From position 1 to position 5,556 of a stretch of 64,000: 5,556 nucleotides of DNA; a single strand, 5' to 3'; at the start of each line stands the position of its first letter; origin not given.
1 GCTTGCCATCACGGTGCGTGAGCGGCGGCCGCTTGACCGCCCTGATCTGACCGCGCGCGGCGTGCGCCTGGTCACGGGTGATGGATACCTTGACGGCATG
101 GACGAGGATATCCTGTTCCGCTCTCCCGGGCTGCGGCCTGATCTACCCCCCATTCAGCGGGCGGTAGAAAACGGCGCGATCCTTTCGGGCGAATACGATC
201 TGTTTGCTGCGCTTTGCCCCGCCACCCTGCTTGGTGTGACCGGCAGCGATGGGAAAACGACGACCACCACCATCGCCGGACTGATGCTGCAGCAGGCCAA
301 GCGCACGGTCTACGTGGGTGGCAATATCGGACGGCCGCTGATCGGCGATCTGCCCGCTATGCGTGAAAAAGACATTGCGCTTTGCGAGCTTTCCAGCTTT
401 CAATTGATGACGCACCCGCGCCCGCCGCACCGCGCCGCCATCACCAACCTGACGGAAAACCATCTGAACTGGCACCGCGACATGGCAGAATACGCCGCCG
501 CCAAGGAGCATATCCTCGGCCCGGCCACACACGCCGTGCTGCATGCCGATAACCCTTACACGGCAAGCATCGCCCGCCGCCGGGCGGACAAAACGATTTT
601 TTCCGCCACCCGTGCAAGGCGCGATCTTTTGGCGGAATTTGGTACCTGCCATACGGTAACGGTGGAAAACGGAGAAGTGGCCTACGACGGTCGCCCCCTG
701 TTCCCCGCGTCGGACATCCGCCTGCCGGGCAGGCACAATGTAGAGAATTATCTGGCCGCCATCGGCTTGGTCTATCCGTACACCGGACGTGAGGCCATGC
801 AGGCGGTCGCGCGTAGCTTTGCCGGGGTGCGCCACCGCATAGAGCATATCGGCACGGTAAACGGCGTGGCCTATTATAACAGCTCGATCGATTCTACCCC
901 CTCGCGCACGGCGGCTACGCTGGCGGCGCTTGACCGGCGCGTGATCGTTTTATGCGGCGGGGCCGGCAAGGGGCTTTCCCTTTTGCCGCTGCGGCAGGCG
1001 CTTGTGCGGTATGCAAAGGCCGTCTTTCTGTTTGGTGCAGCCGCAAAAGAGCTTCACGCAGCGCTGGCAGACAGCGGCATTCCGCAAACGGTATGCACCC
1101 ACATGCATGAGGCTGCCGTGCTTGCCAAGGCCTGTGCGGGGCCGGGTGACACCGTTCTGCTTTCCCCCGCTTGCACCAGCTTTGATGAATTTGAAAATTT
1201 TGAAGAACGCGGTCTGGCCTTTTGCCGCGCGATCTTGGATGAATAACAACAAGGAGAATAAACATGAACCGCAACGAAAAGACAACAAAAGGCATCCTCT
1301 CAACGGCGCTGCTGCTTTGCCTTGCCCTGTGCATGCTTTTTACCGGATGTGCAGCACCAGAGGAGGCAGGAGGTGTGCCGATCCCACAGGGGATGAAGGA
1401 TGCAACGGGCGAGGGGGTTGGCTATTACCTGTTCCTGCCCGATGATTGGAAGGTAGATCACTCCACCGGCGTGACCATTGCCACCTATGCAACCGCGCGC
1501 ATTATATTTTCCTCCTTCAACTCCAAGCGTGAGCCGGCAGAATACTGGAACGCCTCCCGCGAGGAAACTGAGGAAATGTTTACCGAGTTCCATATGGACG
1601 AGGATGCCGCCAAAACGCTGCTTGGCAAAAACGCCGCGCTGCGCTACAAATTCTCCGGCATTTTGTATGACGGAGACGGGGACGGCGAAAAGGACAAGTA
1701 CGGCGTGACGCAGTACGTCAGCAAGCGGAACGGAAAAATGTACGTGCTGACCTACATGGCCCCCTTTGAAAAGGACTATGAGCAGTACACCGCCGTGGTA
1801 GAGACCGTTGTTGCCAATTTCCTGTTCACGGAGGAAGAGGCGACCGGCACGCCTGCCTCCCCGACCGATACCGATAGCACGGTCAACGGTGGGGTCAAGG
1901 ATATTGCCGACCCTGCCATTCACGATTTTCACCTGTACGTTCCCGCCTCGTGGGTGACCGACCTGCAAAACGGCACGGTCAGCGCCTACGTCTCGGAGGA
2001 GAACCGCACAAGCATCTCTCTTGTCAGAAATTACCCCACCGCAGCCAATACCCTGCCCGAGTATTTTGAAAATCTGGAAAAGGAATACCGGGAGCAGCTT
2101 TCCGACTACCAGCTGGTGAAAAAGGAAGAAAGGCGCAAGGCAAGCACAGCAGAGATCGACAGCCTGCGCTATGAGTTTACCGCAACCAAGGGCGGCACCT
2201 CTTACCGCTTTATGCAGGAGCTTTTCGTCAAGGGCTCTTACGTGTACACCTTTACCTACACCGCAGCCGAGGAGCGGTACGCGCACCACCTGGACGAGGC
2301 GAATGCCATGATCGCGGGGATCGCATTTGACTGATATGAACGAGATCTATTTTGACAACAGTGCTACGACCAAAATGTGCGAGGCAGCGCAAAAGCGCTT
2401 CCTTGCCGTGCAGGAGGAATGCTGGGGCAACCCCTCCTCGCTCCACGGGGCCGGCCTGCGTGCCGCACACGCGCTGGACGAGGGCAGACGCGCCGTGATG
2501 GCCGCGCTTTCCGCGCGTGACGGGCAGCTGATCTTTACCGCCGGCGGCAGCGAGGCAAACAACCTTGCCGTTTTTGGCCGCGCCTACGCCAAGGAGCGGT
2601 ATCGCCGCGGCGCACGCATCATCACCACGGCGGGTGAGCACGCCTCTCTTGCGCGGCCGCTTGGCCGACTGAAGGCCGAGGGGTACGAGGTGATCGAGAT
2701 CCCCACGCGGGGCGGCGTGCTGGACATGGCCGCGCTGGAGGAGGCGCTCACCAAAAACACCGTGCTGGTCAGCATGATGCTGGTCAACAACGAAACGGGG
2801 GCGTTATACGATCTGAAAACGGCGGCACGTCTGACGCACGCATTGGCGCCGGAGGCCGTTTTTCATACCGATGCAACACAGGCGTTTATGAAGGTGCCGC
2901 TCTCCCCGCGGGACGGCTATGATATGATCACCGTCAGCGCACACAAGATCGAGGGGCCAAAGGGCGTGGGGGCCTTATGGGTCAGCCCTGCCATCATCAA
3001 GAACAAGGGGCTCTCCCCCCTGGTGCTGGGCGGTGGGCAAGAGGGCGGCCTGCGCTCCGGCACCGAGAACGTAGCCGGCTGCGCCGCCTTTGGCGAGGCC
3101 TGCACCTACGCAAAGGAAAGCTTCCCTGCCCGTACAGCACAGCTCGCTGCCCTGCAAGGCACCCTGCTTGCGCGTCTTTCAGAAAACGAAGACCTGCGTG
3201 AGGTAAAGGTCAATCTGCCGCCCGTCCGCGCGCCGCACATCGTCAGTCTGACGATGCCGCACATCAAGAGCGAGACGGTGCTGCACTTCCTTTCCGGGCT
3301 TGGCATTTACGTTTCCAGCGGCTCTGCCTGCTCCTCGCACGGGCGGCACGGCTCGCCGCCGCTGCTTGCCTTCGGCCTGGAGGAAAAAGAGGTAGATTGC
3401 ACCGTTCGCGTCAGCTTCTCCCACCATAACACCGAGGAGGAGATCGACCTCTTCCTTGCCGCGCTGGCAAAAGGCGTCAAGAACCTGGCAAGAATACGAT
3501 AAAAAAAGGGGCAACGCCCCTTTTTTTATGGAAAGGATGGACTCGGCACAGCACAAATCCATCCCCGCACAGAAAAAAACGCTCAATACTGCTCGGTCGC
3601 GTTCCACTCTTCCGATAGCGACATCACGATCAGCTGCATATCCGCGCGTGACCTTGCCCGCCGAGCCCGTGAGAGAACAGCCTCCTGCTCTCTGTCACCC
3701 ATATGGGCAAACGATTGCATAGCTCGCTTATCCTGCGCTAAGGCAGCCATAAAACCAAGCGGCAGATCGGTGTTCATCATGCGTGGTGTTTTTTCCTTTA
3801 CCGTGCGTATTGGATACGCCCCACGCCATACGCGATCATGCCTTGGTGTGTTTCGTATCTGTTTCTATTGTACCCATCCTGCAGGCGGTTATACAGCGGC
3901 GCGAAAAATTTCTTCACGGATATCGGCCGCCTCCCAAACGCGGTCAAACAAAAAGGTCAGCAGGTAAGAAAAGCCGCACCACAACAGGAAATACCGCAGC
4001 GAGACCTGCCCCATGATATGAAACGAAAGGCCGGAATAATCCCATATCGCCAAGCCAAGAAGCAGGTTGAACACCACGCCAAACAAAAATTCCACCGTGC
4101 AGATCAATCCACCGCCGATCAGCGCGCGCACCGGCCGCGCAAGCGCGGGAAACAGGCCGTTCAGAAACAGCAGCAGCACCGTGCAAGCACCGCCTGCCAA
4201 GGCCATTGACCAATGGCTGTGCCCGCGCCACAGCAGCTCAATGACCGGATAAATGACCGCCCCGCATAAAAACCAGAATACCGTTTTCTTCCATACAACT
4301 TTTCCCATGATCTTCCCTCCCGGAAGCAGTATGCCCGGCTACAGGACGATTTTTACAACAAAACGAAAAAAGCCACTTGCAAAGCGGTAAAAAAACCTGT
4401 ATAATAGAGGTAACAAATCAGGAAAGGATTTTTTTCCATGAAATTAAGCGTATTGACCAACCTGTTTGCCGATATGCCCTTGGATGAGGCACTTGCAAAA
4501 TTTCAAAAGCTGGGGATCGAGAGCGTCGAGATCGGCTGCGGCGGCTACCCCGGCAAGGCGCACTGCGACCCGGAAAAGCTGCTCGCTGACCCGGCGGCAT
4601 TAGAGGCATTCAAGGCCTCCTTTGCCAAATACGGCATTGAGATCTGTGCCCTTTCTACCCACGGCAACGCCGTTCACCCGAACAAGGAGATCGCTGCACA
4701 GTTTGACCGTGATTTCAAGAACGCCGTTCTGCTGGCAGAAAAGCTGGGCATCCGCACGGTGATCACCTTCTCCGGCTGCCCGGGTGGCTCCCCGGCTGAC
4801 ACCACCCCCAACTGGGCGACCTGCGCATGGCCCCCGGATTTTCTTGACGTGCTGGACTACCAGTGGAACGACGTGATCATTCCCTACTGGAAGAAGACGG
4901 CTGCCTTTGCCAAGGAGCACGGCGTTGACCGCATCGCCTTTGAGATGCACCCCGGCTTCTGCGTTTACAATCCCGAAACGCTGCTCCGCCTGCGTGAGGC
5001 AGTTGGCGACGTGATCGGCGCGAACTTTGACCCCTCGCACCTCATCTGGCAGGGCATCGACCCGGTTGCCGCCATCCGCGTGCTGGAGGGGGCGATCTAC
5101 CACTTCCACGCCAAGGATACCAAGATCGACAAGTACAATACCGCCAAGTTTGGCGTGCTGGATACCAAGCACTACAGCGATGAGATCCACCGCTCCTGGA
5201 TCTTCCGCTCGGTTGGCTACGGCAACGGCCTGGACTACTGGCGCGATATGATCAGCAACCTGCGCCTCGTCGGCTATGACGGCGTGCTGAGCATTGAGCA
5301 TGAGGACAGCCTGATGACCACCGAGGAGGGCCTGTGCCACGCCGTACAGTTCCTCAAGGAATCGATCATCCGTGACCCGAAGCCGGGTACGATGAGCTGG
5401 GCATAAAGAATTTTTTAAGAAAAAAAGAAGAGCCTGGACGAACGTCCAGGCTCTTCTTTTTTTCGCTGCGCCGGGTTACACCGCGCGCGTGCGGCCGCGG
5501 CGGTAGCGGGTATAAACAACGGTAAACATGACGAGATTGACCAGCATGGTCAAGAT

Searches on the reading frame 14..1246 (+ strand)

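Call 76: search_protein_families(library=pfam, proteins=[window:14-1246:+])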
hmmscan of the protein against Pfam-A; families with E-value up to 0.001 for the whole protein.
window:14-1246:+ (410 aa): 2 families
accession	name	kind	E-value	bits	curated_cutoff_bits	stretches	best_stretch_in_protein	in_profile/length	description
PF08245.18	Mur_ligase_M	-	2.7e-24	86.7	24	1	75-252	1-199/200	Mur ligase middle domain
PF02875.26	Mur_ligase_C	-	1.4e-09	39.3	28.4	1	274-387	1-127/127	Mur ligase, glutamate ligase domain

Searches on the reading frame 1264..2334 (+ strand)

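Call 76: search_protein_families(library=pfam, proteins=[window:1264-2334:+])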
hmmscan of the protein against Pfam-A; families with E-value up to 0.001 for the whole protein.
window:1264-2334:+ (356 aa): 1 family
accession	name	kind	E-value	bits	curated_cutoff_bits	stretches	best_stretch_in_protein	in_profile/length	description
PF08786.17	DcrB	-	4.5e-10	40.2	27.2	1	235-351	11-126/127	DcrB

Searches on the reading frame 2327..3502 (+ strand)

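Call 76: search_protein_families(library=pfam, proteins=[window:2327-3502:+])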
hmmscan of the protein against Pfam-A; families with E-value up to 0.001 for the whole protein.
window:2327-3502:+ (391 aa): 1 family
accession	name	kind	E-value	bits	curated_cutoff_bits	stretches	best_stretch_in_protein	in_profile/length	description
PF00266.25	Aminotran_5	-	1.3e-60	205.8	21.5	1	7-376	1-371/371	Aminotransferase class-V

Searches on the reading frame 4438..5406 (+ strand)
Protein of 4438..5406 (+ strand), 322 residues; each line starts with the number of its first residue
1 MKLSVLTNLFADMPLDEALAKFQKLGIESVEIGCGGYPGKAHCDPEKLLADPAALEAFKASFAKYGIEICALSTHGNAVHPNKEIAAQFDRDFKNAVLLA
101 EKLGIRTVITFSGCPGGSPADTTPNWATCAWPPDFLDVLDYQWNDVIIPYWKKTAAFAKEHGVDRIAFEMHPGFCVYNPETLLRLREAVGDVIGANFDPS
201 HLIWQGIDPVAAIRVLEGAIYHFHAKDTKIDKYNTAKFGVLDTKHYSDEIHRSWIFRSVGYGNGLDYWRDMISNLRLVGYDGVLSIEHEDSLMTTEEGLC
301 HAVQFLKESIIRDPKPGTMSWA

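Call 76: search_protein_families(library=pfam, proteins=[window:4438-5406:+])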
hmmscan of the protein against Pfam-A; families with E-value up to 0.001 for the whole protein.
window:4438-5406:+ (322 aa): 1 family
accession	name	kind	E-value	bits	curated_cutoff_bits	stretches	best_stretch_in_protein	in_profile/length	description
PF01261.30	AP_endonuc_2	-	3.4e-33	115.8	31.1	1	20-308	2-248/249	Xylose isomerase-like TIM barrel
